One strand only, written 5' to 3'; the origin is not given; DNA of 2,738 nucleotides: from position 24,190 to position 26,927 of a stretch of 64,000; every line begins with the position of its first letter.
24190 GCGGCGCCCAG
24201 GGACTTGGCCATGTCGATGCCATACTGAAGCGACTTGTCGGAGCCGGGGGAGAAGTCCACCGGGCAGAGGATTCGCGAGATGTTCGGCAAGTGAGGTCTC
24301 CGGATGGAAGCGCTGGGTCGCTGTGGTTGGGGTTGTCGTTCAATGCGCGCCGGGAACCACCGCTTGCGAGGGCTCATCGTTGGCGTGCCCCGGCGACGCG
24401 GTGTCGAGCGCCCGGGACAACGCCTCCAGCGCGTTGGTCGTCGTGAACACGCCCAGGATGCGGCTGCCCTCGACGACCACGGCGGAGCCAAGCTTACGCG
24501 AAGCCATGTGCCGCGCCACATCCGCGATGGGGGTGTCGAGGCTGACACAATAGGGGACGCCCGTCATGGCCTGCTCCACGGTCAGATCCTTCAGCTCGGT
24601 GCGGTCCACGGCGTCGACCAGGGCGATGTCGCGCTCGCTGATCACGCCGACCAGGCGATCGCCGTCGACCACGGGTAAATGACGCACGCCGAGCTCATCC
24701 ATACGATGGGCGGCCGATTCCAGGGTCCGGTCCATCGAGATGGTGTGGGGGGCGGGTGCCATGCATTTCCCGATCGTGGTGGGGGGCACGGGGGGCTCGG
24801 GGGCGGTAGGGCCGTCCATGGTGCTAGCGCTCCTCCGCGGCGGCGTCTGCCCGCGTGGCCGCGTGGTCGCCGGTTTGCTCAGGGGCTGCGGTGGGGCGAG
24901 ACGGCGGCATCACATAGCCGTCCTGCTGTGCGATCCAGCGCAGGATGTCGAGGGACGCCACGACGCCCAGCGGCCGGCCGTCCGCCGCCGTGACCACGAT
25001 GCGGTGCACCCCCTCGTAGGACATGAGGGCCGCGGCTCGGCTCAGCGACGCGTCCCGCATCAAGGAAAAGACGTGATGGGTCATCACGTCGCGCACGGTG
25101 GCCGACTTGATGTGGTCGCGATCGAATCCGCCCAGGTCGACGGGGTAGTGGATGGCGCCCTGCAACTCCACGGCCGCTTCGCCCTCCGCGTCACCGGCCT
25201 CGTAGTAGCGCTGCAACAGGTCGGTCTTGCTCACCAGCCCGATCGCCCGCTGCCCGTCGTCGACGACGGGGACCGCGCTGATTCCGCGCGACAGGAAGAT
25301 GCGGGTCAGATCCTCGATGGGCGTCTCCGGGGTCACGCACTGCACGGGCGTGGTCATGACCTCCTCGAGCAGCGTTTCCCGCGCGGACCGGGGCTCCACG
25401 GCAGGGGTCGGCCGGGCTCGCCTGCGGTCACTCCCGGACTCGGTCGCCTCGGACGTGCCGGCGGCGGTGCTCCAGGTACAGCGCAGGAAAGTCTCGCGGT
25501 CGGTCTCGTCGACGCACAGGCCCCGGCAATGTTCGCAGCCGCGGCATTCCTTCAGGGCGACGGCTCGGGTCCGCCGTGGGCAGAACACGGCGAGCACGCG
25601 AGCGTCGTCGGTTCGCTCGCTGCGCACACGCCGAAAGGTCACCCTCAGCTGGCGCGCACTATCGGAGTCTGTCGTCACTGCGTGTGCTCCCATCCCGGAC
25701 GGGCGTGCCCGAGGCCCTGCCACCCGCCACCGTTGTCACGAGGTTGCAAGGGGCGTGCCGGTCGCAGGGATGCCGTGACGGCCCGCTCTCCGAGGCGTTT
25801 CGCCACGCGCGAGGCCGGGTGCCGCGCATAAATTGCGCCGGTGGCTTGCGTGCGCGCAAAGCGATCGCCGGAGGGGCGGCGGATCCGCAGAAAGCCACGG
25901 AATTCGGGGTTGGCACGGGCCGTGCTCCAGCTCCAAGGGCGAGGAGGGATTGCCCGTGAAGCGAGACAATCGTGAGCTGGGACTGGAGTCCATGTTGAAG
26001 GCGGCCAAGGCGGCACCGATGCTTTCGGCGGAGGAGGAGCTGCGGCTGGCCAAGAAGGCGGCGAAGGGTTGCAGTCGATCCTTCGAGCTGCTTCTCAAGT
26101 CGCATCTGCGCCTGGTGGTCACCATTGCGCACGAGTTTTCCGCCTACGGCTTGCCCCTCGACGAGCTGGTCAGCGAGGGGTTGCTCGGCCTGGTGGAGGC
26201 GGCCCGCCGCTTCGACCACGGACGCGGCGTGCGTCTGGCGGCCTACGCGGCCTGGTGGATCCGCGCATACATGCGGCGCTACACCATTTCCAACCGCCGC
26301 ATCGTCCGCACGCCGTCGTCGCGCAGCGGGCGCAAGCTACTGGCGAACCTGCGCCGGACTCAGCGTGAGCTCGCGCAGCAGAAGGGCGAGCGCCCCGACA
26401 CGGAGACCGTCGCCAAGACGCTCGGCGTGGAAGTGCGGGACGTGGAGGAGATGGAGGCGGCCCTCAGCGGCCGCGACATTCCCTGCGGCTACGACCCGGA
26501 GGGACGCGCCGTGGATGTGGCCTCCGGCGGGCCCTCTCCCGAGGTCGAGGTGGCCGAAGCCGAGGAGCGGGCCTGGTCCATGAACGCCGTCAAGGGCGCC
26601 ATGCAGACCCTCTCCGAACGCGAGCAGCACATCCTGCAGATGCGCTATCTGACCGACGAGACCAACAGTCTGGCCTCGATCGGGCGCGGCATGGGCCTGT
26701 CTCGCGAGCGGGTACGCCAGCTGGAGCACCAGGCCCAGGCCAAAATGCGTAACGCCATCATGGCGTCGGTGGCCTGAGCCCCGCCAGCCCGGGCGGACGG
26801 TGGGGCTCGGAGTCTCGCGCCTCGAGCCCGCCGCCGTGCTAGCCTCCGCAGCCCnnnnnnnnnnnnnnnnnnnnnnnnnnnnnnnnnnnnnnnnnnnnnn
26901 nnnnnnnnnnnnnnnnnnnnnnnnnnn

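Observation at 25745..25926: Back-to-back sigma-54-type promoters drive an RpoH-like sigma/NtrC-type activator operon and a CBS/USP operon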

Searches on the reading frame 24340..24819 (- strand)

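Call 3: search_protein_families(library=pfam, proteins=[window:24340-24819:-])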
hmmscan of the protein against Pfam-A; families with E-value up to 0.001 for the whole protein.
window:24340-24819:- (159 aa): 1 family
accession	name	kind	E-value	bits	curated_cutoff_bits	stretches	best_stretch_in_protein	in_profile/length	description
PF00571.33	CBS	-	3.5e-22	78.9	24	2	17-66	2-52/57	CBS domain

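Call 10: search_protein_families(library=ncbifam, proteins=[window:24340-24819:-], max_evalue=0.00001)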
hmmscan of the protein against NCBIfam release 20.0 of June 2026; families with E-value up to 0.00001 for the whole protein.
window:24340-24819:- (159 aa): 7 families
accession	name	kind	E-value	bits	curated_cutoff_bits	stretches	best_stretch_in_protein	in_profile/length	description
NF041569.1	A-tRNAntase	equivalog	1.5e-08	33.4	1440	1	13-134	308-426/880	A-adding tRNA nucleotidyltransferase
NF011442.0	PRK14869.1-4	equivalog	2.1e-08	33.1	400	0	23-82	79-138/543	putative manganese-dependent inorganic diphosphatase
TIGR01186.1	proV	subfamily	1.3e-07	31.1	326.6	1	16-135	244-358/363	betaine/proline/choline family ABC transporter ATP-binding protein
NF038279.1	TF_CBS_SpxR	exception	2.4e-07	29.9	600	1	45-142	221-313/427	CBS-HotDog domain-containing transcription factor SpxR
TIGR01302.1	IMP_dehydrog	equivalog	2.7e-06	26.6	481.5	1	20-132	86-198/450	IMP dehydrogenase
NF041552.1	TF_PrdR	equivalog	4.2e-06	25.4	795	0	19-140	11-131/577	sigma-54 dependent transcriptional regulator PrdR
TIGR00393.1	kpsF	subfamily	7.9e-06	25.6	203.7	0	40-125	182-267/268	KpsF/GutQ family sugar-phosphate isomerase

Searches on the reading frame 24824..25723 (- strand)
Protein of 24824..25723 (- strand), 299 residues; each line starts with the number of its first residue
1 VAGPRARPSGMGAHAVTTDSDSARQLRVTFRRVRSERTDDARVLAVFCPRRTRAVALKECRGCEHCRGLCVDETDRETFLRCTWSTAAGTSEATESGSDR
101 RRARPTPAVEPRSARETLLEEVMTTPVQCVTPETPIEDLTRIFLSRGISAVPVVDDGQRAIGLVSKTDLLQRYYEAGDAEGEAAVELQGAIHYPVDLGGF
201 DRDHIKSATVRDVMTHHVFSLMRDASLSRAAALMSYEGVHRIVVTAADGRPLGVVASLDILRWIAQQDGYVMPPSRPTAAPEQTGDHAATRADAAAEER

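Call 3: search_protein_families(library=pfam, proteins=[window:24824-25723:-])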
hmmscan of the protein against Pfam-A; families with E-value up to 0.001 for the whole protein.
window:24824-25723:- (299 aa): 1 family
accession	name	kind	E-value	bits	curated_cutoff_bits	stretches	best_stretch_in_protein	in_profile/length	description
PF00571.33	CBS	-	3.2e-27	95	24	2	120-173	2-55/57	CBS domain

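Call 10: search_protein_families(library=ncbifam, proteins=[window:24824-25723:-], max_evalue=0.00001)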
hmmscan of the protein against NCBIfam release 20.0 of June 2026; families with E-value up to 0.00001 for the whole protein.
window:24824-25723:- (299 aa): 9 families
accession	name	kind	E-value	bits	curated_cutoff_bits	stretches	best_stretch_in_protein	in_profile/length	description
NF011449.0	PRK14869.2-5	equivalog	1.1e-10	41.1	411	0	117-189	67-140/451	putative manganese-dependent inorganic diphosphatase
NF011442.0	PRK14869.1-4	equivalog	4e-10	38.7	400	0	119-178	72-131/543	putative manganese-dependent inorganic diphosphatase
NF002505.0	PRK01862.1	equivalog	1.2e-09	37.4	482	0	110-175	505-572/577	ClcB-like voltage-gated chloride channel protein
NF011447.0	PRK14869.2-3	equivalog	3.5e-09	35.8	522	0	208-266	68-126/540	putative manganese-dependent inorganic diphosphatase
NF041552.1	TF_PrdR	equivalog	1.3e-08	33.7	795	0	112-186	65-138/577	sigma-54 dependent transcriptional regulator PrdR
TIGR01186.1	proV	subfamily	2.6e-07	30.1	326.6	1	114-175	299-359/363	betaine/proline/choline family ABC transporter ATP-binding protein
TIGR01302.1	IMP_dehydrog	equivalog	9.4e-07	28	481.5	0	118-171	144-198/450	IMP dehydrogenase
NF053603.1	HhpR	exception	3.2e-06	26.6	520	0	118-265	128-279/282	CBS domain-containing high hydrostatic pressure regulator HhpR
NF011441.0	PRK14869.1-3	equivalog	8.2e-06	24.7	753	0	124-178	75-129/548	putative manganese-dependent inorganic diphosphatase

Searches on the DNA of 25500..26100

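Call 64: search_rna_families(source=window, start=25500, end=26100, threshold=evalue, max_evalue=1)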
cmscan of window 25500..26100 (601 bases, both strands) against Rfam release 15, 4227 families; matches with E-value up to 1: 0.
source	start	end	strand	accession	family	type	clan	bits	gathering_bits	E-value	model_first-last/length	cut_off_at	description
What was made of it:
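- Tried and rejected: Rfam found nothing in 25500-26100 (call 64).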

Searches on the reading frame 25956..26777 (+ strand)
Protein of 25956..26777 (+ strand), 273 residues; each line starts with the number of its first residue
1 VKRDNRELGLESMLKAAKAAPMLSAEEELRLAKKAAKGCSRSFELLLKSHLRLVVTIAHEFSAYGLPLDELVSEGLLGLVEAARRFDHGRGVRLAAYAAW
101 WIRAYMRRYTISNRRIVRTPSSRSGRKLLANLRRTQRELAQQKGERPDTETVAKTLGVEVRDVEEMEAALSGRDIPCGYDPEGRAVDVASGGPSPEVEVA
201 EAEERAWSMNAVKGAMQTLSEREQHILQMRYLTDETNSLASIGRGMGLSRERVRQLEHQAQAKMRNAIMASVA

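Call 3: search_protein_families(library=pfam, proteins=[window:25956-26777:+])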
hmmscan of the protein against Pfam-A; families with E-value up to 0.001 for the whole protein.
window:25956-26777:+ (273 aa): 4 families
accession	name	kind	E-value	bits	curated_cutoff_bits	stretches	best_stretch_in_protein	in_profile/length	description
PF04542.20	Sigma70_r2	-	1.4e-15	57.3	24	1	46-114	1-69/71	Sigma-70 region 2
PF04545.22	Sigma70_r4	-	3.1e-15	55.9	24.1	1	215-265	1-49/50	Sigma-70, region 4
PF04539.22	Sigma70_r3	-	1e-05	26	25.3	1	129-166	3-40/78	Sigma-70 region 3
PF00140.25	Sigma70_r1_2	-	5.5e-05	23.5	22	1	16-38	9-31/34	Sigma-70 factor, region 1.2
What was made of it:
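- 25956..26777 (+): RpoH-like sigma-70 family sigma factor (273 aa), first gene of the P-plus operon. Pfam regions 1.2, 2, 3 and 4 (call 3).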

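Call 7: find_related_loci(query=window:25956-26777:+, collection=genome_contigs, flank=5000)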
Query window:25956-26777:+ (273 aa) in genome_contigs; peptide patterns used: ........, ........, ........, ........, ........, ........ (x = any residue, [..] = any of these).
358 stretches matched a pattern; 241 encode a relative of the query (tblastn E <= 1e-3); the best 80 are kept; 80 distinct loci.
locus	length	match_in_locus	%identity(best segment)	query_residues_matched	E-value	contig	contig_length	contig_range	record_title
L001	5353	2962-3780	80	1-273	1e-145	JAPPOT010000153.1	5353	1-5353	MAG: Myxococcales bacterium isolate SB9155_S4_bin_12 NODE_3684_length_5353_cov_8.64439, whole genome shotgun sequence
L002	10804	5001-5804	76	1-268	8e-133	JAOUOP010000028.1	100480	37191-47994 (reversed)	MAG: Myxococcales bacterium isolate 8_1_Oct_SF_Bin19 8_1_Oct_SF_Bin19_scaffold_90_c1, whole genome shotgun sequence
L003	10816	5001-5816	71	2-273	6e-125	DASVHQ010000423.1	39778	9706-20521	MAG TPA_asm: Polyangiales bacterium isolate SMAG_U2971 k141_101520, whole genome shotgun sequence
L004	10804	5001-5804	72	4-271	2e-124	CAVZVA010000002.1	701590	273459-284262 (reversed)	MAG: uncultured delta proteobacterium isolate MFD02416.bin.1.77 genome assembly, contig: contig_22084, whole genome shot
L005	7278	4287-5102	71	2-273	2e-123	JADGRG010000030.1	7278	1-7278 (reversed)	MAG: Sandaracinaceae bacterium isolate Chersky_785 k127_1038225, whole genome shotgun sequence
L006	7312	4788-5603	72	2-273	4e-123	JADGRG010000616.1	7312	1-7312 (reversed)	MAG: Sandaracinaceae bacterium isolate Chersky_785 k127_22880596, whole genome shotgun sequence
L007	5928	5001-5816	69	2-273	1e-121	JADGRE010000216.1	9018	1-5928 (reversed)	MAG: Proteobacteria bacterium isolate Chersky.17_24 contig-100_3016, whole genome shotgun sequence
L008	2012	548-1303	68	15-268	3e-114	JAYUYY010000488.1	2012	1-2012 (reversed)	MAG: Sandaracinaceae bacterium isolate GL139_UP_metabinner_22_sub GL139_UP_metabinner_22_sub_487, whole genome shotgun s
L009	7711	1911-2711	59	8-273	9e-98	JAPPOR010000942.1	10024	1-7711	MAG: Myxococcales bacterium isolate SB9154_S3_bin_3 NODE_917_length_10024_cov_16.7884, whole genome shotgun sequence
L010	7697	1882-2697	56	2-273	1e-90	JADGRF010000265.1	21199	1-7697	MAG: Sandaracinaceae bacterium isolate Chersky_700 k127_14728801, whole genome shotgun sequence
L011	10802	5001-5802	61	7-272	8e-68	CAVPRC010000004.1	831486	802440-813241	MAG: uncultured Actinomycetota bacterium isolate MFD00392.bin.1.422 genome assembly, contig: contig_1312, whole genome s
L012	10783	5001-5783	37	10-265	7e-45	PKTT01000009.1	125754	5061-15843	MAG: Deltaproteobacteria bacterium isolate BM512 sc_72, whole genome shotgun sequence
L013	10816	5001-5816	37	10-273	9e-44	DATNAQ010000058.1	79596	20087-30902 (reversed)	MAG TPA_asm: Polyangia bacterium isolate SMAG_U11165 k141_1860429, whole genome shotgun sequence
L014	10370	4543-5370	37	1-265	1e-43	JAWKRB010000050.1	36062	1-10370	MAG: Polyangiales bacterium isolate ABC2.114 ABC2.114.fa-50, whole genome shotgun sequence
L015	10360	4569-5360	36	10-268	4e-43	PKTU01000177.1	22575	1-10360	MAG: Deltaproteobacteria bacterium isolate BM525 sc_1337, whole genome shotgun sequence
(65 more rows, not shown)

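Call 10: search_protein_families(library=ncbifam, proteins=[window:25956-26777:+], max_evalue=0.00001)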
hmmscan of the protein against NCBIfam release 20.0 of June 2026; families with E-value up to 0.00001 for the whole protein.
window:25956-26777:+ (273 aa): 42 families (the best 25 are shown)
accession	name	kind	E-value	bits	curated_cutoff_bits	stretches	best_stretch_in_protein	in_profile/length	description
NF005143.0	PRK06596.1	subfamily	4.4e-63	213.4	241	1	7-270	13-283/285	RNA polymerase factor sigma-32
TIGR02392.1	rpoH_proteo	equivalog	6.9e-63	212.8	323.1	1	10-269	3-269/270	RNA polymerase sigma factor RpoH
NF005693.0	PRK07500.1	equivalog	1.2e-61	208.4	315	1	11-270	9-279/289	RNA polymerase factor sigma-32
TIGR02394.1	rpoS_proteo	equivalog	1e-43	149.9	378.7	1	12-268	17-274/285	RNA polymerase sigma factor RpoS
NF004207.0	PRK05657.1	equivalog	3.1e-43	148.4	394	1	16-268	64-317/329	RNA polymerase sigma factor RpoS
TIGR02997.1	Sig70-cyanoRpoD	subfamily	5.7e-43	147.3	384.5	1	29-265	62-298/298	RNA polymerase sigma factor, RpoD/SigA family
NF005920.0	PRK07921.1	subfamily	2.4e-38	132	464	1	22-267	72-317/328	RNA polymerase sigma factor SigB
NF041931.2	MzaA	equivalog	2.7e-37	129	800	1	33-266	468-703/726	MZA anti-phage system associated sigma-70 family RNA polymerase sigma factor MzaA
NF005785.0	PRK07598.1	equivalog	7.1e-37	127.2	554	1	31-266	165-400/415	RNA polymerase sigma factor SigC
TIGR02393.1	RpoD_Cterm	equivalog_domain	2e-36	125.8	354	1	46-267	5-227/238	RNA polymerase sigma factor RpoD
NF006666.0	PRK09210.1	equivalog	4.5e-36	124.9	572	1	14-266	105-358/370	RNA polymerase sigma factor RpoD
NF005643.0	PRK07406.1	equivalog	3.1e-34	118.7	500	1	39-266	158-385/397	RNA polymerase sigma factor RpoD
NF004615.0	PRK05949.1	subfamily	7.8e-32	110.4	530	1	33-266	83-316/327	RNA polymerase sigma factor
NF004561.0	PRK05901.1-3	equivalog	1.3e-31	110.3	582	1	16-266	275-525/537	RNA polymerase sigma factor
NF004208.0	PRK05658.1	equivalog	1.8e-29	103.2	555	1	37-266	388-618/631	RNA polymerase sigma factor RpoD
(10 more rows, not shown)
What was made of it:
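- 25956..26777 (+): The best NCBIfam hits are RpoH models, at 213 bits, below the cut-offs of 241 and 323 (call 10).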
